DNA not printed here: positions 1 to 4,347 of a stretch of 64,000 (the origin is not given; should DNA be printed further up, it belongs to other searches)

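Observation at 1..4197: Giant secreted RHS/YD-repeat protein with SpvB-like and FG-GAP-like N-terminal modules; the polymorphic C-terminal toxin lies just outside the window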

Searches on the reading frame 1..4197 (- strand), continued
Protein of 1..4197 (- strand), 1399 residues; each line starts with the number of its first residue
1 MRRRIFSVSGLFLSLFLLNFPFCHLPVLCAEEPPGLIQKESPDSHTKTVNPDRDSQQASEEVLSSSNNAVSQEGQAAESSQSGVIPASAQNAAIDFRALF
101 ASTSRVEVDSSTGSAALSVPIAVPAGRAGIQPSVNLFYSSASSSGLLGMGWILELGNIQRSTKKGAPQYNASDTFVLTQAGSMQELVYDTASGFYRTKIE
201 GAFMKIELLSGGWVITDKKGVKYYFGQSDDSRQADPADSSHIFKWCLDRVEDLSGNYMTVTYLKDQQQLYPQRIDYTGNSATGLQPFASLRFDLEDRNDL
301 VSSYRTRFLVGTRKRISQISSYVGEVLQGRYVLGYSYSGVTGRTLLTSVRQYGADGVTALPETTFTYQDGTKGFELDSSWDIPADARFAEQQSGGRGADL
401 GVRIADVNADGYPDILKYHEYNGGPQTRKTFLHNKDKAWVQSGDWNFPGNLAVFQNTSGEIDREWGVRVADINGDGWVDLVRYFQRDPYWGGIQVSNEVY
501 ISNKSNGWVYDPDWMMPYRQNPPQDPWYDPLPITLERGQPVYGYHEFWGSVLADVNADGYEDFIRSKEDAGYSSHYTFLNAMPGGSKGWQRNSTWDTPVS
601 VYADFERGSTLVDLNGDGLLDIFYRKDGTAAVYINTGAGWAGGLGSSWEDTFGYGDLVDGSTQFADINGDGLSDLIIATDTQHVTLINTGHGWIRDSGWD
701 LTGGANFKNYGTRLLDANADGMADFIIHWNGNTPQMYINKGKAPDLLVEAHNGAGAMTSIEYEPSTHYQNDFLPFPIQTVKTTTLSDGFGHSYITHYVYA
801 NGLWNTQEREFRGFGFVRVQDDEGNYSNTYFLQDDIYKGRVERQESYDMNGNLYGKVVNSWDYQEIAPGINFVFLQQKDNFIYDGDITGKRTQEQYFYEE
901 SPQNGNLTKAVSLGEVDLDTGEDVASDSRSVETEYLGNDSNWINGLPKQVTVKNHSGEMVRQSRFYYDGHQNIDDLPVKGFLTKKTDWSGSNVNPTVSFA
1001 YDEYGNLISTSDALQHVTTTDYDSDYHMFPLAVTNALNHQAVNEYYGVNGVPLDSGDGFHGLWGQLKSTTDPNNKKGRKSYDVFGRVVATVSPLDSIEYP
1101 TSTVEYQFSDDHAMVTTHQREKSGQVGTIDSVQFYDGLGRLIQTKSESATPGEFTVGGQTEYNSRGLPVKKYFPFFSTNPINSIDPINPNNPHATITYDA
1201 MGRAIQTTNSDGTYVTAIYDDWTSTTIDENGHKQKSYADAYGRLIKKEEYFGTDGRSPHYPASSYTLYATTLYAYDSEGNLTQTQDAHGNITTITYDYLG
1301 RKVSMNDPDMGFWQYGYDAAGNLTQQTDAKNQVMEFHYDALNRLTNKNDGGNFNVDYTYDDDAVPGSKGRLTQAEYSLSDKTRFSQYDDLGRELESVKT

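Call 8: find_homologous_proteins(query=window:1-4197:-, max_evalue=1e-10)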
Query window:1-4197:- (1399 aa): 299 proteins with E <= 1e-10 among 8000 candidates; the best 120 are listed.
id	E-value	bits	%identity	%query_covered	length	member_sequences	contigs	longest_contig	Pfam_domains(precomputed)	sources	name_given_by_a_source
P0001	0.0e+0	3271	100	100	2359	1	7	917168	PF01839.30,PF12256.15,PF20041.6,PF07953.21,PF05593.20,PF13517.13,PF13385.14,PF25023.2,PF03534.19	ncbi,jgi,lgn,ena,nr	ncbi:MAG TPA: SpvB/TcaC N-terminal domain-containing protein [Candidatus Omnitrophota bacterium]|nr:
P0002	0.0e+0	1543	50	100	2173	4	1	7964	PF12256.15,PF05593.20,PF13517.13,PF25023.2,PF03534.19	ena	-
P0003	0.0e+0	1436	52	93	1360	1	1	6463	PF01839.30,PF12256.15,PF20041.6,PF05593.20,PF13517.13,PF03534.19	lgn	-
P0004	0.0e+0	1416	52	92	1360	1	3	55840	PF01839.30,PF12256.15,PF05593.20,PF13517.13,PF25023.2,PF03534.19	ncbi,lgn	-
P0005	0.0e+0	1317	47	99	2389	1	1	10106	PF12256.15,PF05593.20,PF13517.13,PF13385.14,PF25023.2,PF03534.19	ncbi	-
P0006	0.0e+0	1294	48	92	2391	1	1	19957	PF01839.30,PF12256.15,PF05593.20,PF13517.13,PF00041.28,PF03534.19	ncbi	ncbi:MAG: SpvB/TcaC N-terminal domain-containing protein [Candidatus Omnitrophota bacterium]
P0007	0.0e+0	1269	45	99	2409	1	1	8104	PF12256.15,PF05593.20,PF13517.13,PF13385.14,PF25023.2,PF14021.13,PF03534.19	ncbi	-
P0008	0.0e+0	1267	48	92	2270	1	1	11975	PF01839.30,PF12256.15,PF07591.16,PF20041.6,PF05593.20,PF13517.13,PF25023.2,PF03534.19,PF14890.12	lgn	-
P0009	0.0e+0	1261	46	99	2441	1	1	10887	PF01839.30,PF12256.15,PF05593.20,PF13517.13,PF13385.14,PF25023.2,PF03534.19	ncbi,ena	-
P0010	0.0e+0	1244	47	97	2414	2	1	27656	PF01839.30,PF12256.15,PF05593.20,PF13517.13,PF13385.14,PF25023.2,PF03534.19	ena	-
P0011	0.0e+0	1213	46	100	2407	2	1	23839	PF12256.15,PF05593.20,PF13517.13,PF13385.14,PF25023.2,PF03534.19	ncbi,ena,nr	ncbi:MAG: VCBS repeat-containing protein [Candidatus Omnitrophica bacterium]|nr:VCBS repeat-containi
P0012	0.0e+0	1205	46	93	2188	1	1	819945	PF01839.30,PF12256.15,PF05593.20,PF13517.13,PF25023.2,PF03534.19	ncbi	-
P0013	0.0e+0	1200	52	57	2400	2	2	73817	PF12256.15,PF07591.16,PF05593.20,PF13517.13,PF13385.14,PF05203.22,PF25023.2,PF01079.26,PF03534.19,PF14890.12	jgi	-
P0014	0.0e+0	1198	47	93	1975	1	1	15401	PF01839.30,PF12256.15,PF05593.20,PF13517.13,PF25023.2,PF03534.19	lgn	-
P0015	0.0e+0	1189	47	92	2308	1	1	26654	PF01839.30,PF12256.15,PF05593.20,PF13517.13,PF25023.2,PF00041.28,PF16841.12,PF03534.19,PF16656.12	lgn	-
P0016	0.0e+0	1182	45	93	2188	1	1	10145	PF01839.30,PF12256.15,PF20041.6,PF00404.25,PF05593.20,PF13517.13,PF03534.19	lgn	-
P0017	0.0e+0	1158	45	93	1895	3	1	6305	PF01839.30,PF12256.15,PF05593.20,PF13517.13,PF13385.14,PF25023.2,PF03534.19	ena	-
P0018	0.0e+0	1143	45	94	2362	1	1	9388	PF01839.30,PF12256.15,PF05593.20,PF17957.8,PF13517.13,PF25023.2,PF14021.13,PF03534.19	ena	-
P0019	0.0e+0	1135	43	93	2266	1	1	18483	PF01839.30,PF12256.15,PF05593.20,PF13517.13,PF25023.2,PF03534.19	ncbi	-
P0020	0.0e+0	1133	44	100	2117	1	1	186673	PF01839.30,PF12256.15,PF05593.20,PF13517.13,PF25023.2,PF03534.19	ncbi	-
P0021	0.0e+0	1124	43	98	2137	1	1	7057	PF12256.15,PF05593.20,PF13517.13,PF25023.2,PF03534.19,PF21955.1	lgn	-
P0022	0.0e+0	1120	45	93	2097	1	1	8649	PF01839.30,PF12256.15,PF07495.20,PF05593.20,PF17957.8,PF13517.13,PF24421.2,PF25023.2,PF03534.19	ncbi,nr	ncbi:MAG: hypothetical protein HQL15_08325 [Candidatus Omnitrophica bacterium]|nr:hypothetical prote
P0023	0.0e+0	1119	43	99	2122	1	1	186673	PF01839.30,PF12256.15,PF20041.6,PF05593.20,PF13517.13,PF24691.2,PF25023.2,PF03534.19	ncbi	-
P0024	0.0e+0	1116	43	95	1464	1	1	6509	PF01839.30,PF12256.15,PF05593.20,PF13517.13,PF03534.19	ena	-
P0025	0.0e+0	1108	51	56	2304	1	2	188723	PF01839.30,PF12256.15,PF05593.20,PF13517.13,PF17829.8,PF25023.2,PF03534.19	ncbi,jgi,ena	-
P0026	0.0e+0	1090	44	94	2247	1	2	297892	PF12256.15,PF05593.20,PF13517.13,PF25023.2,PF03534.19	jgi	-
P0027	0.0e+0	1084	42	93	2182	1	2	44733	PF01839.30,PF12256.15,PF05593.20,PF13517.13,PF13385.14,PF25023.2,PF03534.19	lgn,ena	-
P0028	0.0e+0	1082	43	100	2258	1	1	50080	PF01839.30,PF12256.15,PF05593.20,PF13517.13,PF25023.2,PF03534.19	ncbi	-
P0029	0.0e+0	1066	43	93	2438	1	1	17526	PF01839.30,PF12256.15,PF05593.20,PF17957.8,PF13517.13,PF25023.2,PF03534.19,PF03527.21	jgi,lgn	-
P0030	0.0e+0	1057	49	56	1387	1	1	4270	PF01839.30,PF12256.15,PF05593.20,PF13517.13,PF03534.19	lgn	-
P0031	0.0e+0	1057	42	92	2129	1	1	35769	PF01839.30,PF12256.15,PF05593.20,PF13517.13,PF25023.2,PF03534.19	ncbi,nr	ncbi:MAG: VCBS repeat-containing protein [Candidatus Omnitrophica bacterium]|nr:VCBS repeat-containi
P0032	0.0e+0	1056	42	93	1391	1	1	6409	PF01839.30,PF12256.15,PF20041.6,PF05593.20,PF13517.13,PF25023.2,PF03534.19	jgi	jgi:YD repeat-containing protein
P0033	0.0e+0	1038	42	93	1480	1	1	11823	PF01839.30,PF12256.15,PF20041.6,PF05593.20,PF13517.13,PF03534.19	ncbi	-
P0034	0.0e+0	1019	42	95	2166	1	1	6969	PF12256.15,PF05593.20,PF13517.13,PF25023.2,PF03534.19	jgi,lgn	-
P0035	1.8e-285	969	40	93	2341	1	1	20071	PF01839.30,PF12256.15,PF05593.20,PF13517.13,PF13385.14,PF25023.2,PF03534.19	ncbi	-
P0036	2.0e-275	935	42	92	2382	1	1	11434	PF01839.30,PF12256.15,PF05593.20,PF13517.13,PF13385.14,PF25023.2,PF03534.19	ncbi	-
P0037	4.7e-274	931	40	100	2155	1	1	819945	PF01839.30,PF12256.15,PF05593.20,PF13517.13,PF25023.2,PF03534.19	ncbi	-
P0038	2.7e-259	882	39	94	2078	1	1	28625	PF01839.30,PF12256.15,PF05593.20,PF13517.13,PF25023.2,PF03534.19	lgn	-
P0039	2.6e-254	865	40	92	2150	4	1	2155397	PF01839.30,PF12256.15,PF05593.20,PF13517.13,PF25023.2,PF03534.19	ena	-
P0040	1.6e-247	843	38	99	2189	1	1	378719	PF01839.30,PF12256.15,PF05593.20,PF13517.13,PF25023.2,PF03534.19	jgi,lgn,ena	-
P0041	3.3e-244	832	45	67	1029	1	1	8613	PF01839.30,PF12256.15,PF13517.13,PF03534.19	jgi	jgi:YD repeat-containing protein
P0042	6.2e-240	818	37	94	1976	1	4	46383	PF12256.15,PF05593.20,PF13517.13,PF25023.2,PF03534.19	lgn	-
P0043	8.0e-224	764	38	95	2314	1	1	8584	PF12256.15,PF05593.20,PF13517.13,PF25023.2,PF03534.19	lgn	-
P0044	6.7e-222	758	41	75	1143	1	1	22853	PF01839.30,PF12256.15,PF05593.20,PF13517.13,PF03534.19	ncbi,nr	ncbi:MAG: VCBS repeat-containing protein, partial [Candidatus Omnitrophica bacterium]|nr:VCBS repeat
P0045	9.3e-219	748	46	60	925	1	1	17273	PF01839.30,PF12256.15,PF13517.13,PF03534.19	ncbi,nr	ncbi:MAG: VCBS repeat-containing protein, partial [Candidatus Omnitrophica bacterium]|nr:VCBS repeat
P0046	1.0e-218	747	36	92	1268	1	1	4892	PF01839.30,PF12256.15,PF05593.20,PF13517.13,PF03534.19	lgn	-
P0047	1.1e-215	737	37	96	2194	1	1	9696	PF01839.30,PF12256.15,PF05593.20,PF13517.13,PF25023.2,PF03534.19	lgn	-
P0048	3.7e-198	679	45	56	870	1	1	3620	PF01839.30,PF12256.15,PF13517.13,PF03534.19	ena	-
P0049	1.1e-196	674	34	99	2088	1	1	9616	PF12256.15,PF20041.6,PF05593.20,PF13517.13,PF25023.2,PF03534.19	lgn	-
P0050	3.0e-185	637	37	36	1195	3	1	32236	PF01839.30,PF12256.15,PF13517.13,PF03534.19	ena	-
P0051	2.6e-169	584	34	94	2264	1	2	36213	PF01839.30,PF12256.15,PF05593.20,PF13517.13,PF25023.2,PF03534.19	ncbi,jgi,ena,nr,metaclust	ncbi:MAG: hypothetical protein A2036_04275 [Omnitrophica bacterium GWA2_50_21]|nr:MAG: hypothetical 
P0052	1.7e-167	578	32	92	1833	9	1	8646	PF01839.30,PF12256.15,PF05593.20,PF13517.13,PF03534.19,PF04830.19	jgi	-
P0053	6.5e-153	529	35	53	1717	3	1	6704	PF01839.30,PF12256.15,PF05593.20,PF13517.13,PF03534.19,PF04830.19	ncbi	-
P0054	1.7e-151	525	33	92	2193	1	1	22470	PF12256.15,PF20041.6,PF05593.20,PF13517.13,PF25023.2,PF03534.19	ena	-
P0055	3.8e-151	524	33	92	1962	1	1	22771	PF01839.30,PF12256.15,PF05593.20,PF13517.13,PF25023.2,PF03534.19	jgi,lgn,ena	-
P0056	4.4e-149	517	33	92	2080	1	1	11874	PF01839.30,PF12256.15,PF05593.20,PF25023.2,PF03534.19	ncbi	-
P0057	6.4e-149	516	33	93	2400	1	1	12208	PF01839.30,PF12256.15,PF20041.6,PF05593.20,PF13517.13,PF25023.2,PF03534.19,PF03527.21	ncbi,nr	ncbi:MAG TPA: SpvB/TcaC N-terminal domain-containing protein [Nitrospira sp.]|nr:SpvB/TcaC N-termina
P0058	2.4e-137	478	31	99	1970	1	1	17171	PF05593.20,PF13517.13,PF25023.2,PF03534.19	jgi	jgi:RHS repeat-associated protein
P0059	4.7e-137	477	30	100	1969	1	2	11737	PF01839.30,PF12256.15,PF05593.20,PF13517.13,PF25023.2,PF03534.19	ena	-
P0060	1.0e-132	462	32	89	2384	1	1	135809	PF01839.30,PF12256.15,PF05593.20,PF13517.13,PF25023.2,PF03534.19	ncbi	ncbi:MAG: toxin TcdB middle/N-terminal domain-containing protein [Nitrospirota bacterium]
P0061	1.8e-132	462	31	91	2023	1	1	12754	PF05593.20,PF13517.13,PF25023.2,PF03534.19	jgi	jgi:RHS repeat-associated protein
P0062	1.0e-131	459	31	92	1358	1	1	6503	PF01839.30,PF12256.15,PF20041.6,PF05593.20,PF13517.13,PF25023.2,PF03534.19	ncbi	ncbi:toxin TcdB middle/N-terminal domain-containing protein, partial [bacterium]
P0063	1.5e-131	459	31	91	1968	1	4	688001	PF12256.15,PF15607.12,PF05593.20,PF13517.13,PF01476.27,PF25023.2,PF03534.19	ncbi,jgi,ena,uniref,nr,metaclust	ncbi:MAG: hypothetical protein A2571_01535 [Candidatus Vogelbacteria bacterium RIFOXYD1_FULL_44_32]|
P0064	4.0e-131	457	31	92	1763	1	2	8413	PF01839.30,PF12256.15,PF20041.6,PF05593.20,PF13517.13,PF25023.2,PF03534.19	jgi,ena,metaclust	metaclust:\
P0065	6.6e-131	456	31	99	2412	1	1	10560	PF01839.30,PF15607.12,PF05593.20,PF13517.13,PF25023.2,PF03534.19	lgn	-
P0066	2.4e-130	455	34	59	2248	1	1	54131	PF01839.30,PF12256.15,PF05593.20,PF13517.13,PF07705.18,PF25023.2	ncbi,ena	-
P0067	1.3e-127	446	31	92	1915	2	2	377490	PF01839.30,PF20041.6,PF05593.20,PF13517.13,PF03534.19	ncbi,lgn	-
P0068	2.6e-127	445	31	93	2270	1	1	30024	PF01839.30,PF05593.20,PF13517.13,PF25788.3,PF03534.19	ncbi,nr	ncbi:VCBS repeat-containing protein, partial [Candidatus Kaiserbacteria bacterium]|nr:VCBS repeat-co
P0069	1.8e-125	439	32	92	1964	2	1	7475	PF01839.30,PF12256.15,PF05593.20,PF13517.13,PF09533.16,PF25023.2,PF03534.19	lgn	-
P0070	1.9e-122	428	30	100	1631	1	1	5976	PF01839.30,PF05593.20,PF13517.13,PF03534.19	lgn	-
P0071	1.3e-121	426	29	93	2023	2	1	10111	PF01839.30,PF12256.15,PF20041.6,PF05593.20,PF13517.13,PF25023.2,PF03534.19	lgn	-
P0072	2.5e-116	408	30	91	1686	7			PF20041.6,PF05593.20,PF13517.13,PF02018.24,PF03534.19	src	-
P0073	8.0e-115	403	29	96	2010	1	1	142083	PF01839.30,PF12256.15,PF20041.6,PF05593.20,PF13517.13,PF25023.2,PF03534.19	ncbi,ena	-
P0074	8.8e-115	403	33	64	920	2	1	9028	PF01839.30,PF12256.15,PF13517.13,PF03534.19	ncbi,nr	ncbi:MAG TPA: FG-GAP-like repeat-containing protein, partial [Candidatus Paceibacterota bacterium]|n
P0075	4.0e-113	398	30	91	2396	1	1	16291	PF05593.20,PF13517.13,PF25023.2,PF03534.19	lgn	-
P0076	1.9e-111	392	30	96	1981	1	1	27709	PF01839.30,PF12256.15,PF05593.20,PF13517.13,PF25023.2,PF03534.19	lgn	-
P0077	1.9e-110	389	31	92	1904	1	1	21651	PF01839.30,PF12256.15,PF20041.6,PF05593.20,PF13517.13,PF25023.2,PF03534.19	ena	-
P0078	2.0e-110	389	29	99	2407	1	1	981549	PF05593.20,PF13517.13,PF13385.14,PF25023.2,PF03534.19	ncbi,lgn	ncbi:MAG: RHS repeat-associated core domain-containing protein [Patescibacteria group bacterium]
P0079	2.1e-109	385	30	89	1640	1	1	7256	PF01839.30,PF12256.15,PF05593.20,PF13517.13,PF25023.2,PF03534.19,PF03527.21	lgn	-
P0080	4.8e-109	384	30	93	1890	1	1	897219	PF01839.30,PF12256.15,PF05593.20,PF13517.13,PF03534.19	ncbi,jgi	ncbi:MAG: SpvB/TcaC N-terminal domain-containing protein [Patescibacteria group bacterium]|jgi:RHS r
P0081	7.8e-109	383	29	92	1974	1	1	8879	PF01839.30,PF12256.15,PF20041.6,PF00404.25,PF05593.20,PF13517.13,PF03534.19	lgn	-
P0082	8.6e-107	377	29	98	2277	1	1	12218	PF01839.30,PF12256.15,PF20041.6,PF05593.20,PF13517.13,PF25023.2,PF03534.19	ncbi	-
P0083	1.8e-106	376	29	97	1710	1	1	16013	PF01839.30,PF20041.6,PF05593.20,PF13517.13,PF25023.2,PF03534.19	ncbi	-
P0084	5.2e-106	374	29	92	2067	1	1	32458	PF01839.30,PF12256.15,PF05593.20,PF13517.13,PF25023.2,PF03534.19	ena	-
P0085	5.2e-106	374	30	93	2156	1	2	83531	PF01839.30,PF12256.15,PF05593.20,PF13517.13,PF25023.2,PF03534.19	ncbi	-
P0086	2.3e-105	372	30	86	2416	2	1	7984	PF01839.30,PF05593.20,PF13517.13,PF25788.3,PF03534.19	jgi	jgi:YD repeat-containing protein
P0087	1.4e-104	369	29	92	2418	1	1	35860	PF01839.30,PF12256.15,PF05593.20,PF13517.13,PF02018.24,PF25788.3,PF25023.2,PF03534.19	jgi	jgi:RHS repeat-associated protein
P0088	1.4e-103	366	30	88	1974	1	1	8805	PF01839.30,PF12256.15,PF05593.20,PF13517.13,PF25023.2,PF03534.19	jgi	-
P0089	8.8e-102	360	30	83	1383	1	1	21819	PF05593.20,PF13517.13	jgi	jgi:YD repeat-containing protein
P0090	1.2e-101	360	27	97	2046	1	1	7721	PF05593.20,PF13517.13,PF25023.2,PF03534.19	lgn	-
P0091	1.9e-101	359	29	90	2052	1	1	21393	PF01839.30,PF12256.15,PF20041.6,PF05593.20,PF13517.13,PF25023.2,PF03534.19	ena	-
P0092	4.3e-101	358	29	87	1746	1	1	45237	PF01839.30,PF12256.15,PF16655.13,PF25059.2,PF05593.20,PF13517.13,PF07705.18,PF25023.2,PF00041.28,PF03534.19,PF16656.12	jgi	jgi:hypothetical protein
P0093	1.4e-99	353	30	85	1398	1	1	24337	PF12256.15,PF13517.13,PF03534.19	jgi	-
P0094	1.6e-99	353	28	72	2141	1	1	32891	PF01839.30,PF05593.20,PF13517.13,PF03534.19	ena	-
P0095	2.5e-99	352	28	99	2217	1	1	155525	PF01839.30,PF05593.20,PF13517.13,PF25023.2,PF03534.19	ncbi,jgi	ncbi:MAG: FG-GAP-like repeat-containing protein [Bacteroidales bacterium]|jgi:RHS repeat-associated 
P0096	2.9e-99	352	33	46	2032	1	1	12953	PF07646.22,PF20041.6,PF24681.2,PF13415.13,PF24981.2,PF01344.32,PF25210.2,PF03534.19,PF16656.12,PF12256.15,PF13964.13,PF05593.20,PF13517.13,PF18998.7,PF07705.18,PF00041.28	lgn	-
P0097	6.1e-99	351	30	89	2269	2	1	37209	PF01839.30,PF05593.20,PF13517.13,PF25023.2,PF03534.19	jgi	-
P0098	1.0e-97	346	28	99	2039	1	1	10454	PF01839.30,PF12256.15,PF05593.20,PF13517.13,PF25023.2,PF03534.19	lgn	-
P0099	4.6e-96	341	31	63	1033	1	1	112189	PF12256.15,PF13517.13,PF03534.19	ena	-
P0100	6.9e-95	337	27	94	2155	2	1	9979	PF01839.30,PF12256.15,PF20041.6,PF05593.20,PF13517.13,PF25023.2,PF03534.19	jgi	jgi:RHS repeat-associated protein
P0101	1.8e-94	336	28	92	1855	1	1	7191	PF01839.30,PF12256.15,PF20041.6,PF05593.20,PF13517.13,PF25023.2,PF03534.19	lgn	-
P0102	2.5e-94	335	28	94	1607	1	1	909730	PF01839.30,PF12256.15,PF05593.20,PF13517.13,PF25023.2,PF03534.19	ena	-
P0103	3.5e-94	335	28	92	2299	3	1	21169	PF01839.30,PF12256.15,PF05593.20,PF13517.13,PF03534.19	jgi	-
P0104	6.0e-92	327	28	41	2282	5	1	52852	PF05593.20,PF13517.13,PF13385.14,PF25023.2,PF02210.32,PF00054.31,PF03534.19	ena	-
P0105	1.1e-91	326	28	92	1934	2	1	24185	PF01839.30,PF12256.15,PF05593.20,PF13517.13,PF25023.2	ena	-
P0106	1.2e-91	326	30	81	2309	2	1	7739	PF12256.15,PF13163.12,PF00754.32,PF15607.12,PF05593.20,PF22633.4,PF13517.13,PF25023.2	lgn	-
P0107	2.8e-91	325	29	90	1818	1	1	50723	PF01839.30,PF05593.20,PF13517.13,PF03534.19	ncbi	-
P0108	2.8e-91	325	26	89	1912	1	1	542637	PF01839.30,PF12256.15,PF16743.11,PF05593.20,PF13517.13,PF24517.3,PF03534.19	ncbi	ncbi:MAG: DNRLRE domain-containing protein [Candidatus Woesearchaeota archaeon]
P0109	1.1e-90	323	28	89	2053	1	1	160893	PF01839.30,PF12256.15,PF05593.20,PF13517.13,PF25023.2,PF03534.19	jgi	jgi:RHS repeat-associated protein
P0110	4.6e-88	315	27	92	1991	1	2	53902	PF12256.15,PF05593.20,PF13517.13,PF25023.2,PF03534.19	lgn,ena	-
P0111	1.2e-85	306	28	97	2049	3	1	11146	PF01839.30,PF12256.15,PF05593.20,PF13517.13,PF25023.2,PF03534.19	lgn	-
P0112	3.0e-84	302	28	92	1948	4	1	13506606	PF01839.30,PF12256.15,PF05593.20,PF13517.13,PF25023.2,PF03534.19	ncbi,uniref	ncbi:FG-GAP-like repeat-containing protein [Archangium lansingense]|uniref:FG-GAP-like repeat-contai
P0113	4.6e-83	298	28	46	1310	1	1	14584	PF01839.30,PF12256.15,PF13517.13,PF03534.19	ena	-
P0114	9.2e-78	280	27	89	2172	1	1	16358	PF01839.30,PF12256.15,PF05593.20,PF13517.13,PF25023.2,PF03534.19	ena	-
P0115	6.4e-77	278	27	91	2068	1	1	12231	PF01839.30,PF12256.15,PF05593.20,PF13517.13,PF03534.19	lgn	-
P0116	5.5e-76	274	27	93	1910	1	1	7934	PF05593.20,PF13517.13,PF03534.19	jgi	jgi:YD repeat-containing protein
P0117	8.7e-76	274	26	73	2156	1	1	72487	PF01839.30,PF12256.15,PF16743.11,PF05593.20,PF13517.13,PF25023.2,PF03534.19,PF21955.1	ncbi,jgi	ncbi:MAG TPA: toxin TcdB middle/N-terminal domain-containing protein [Polyangia bacterium]|jgi:RHS r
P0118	1.8e-75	273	28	62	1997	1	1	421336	PF01839.30,PF12256.15,PF05593.20,PF13517.13,PF25023.2,PF03534.19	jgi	-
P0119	1.4e-74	270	27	88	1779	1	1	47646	PF01839.30,PF12256.15,PF05593.20,PF13517.13,PF25023.2,PF03534.19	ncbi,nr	ncbi:MAG: VCBS repeat-containing protein [Verrucomicrobia bacterium]|nr:VCBS repeat-containing prote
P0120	5.1e-74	268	27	92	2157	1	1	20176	PF01839.30,PF12256.15,PF05593.20,PF13517.13,PF25023.2,PF03534.19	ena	-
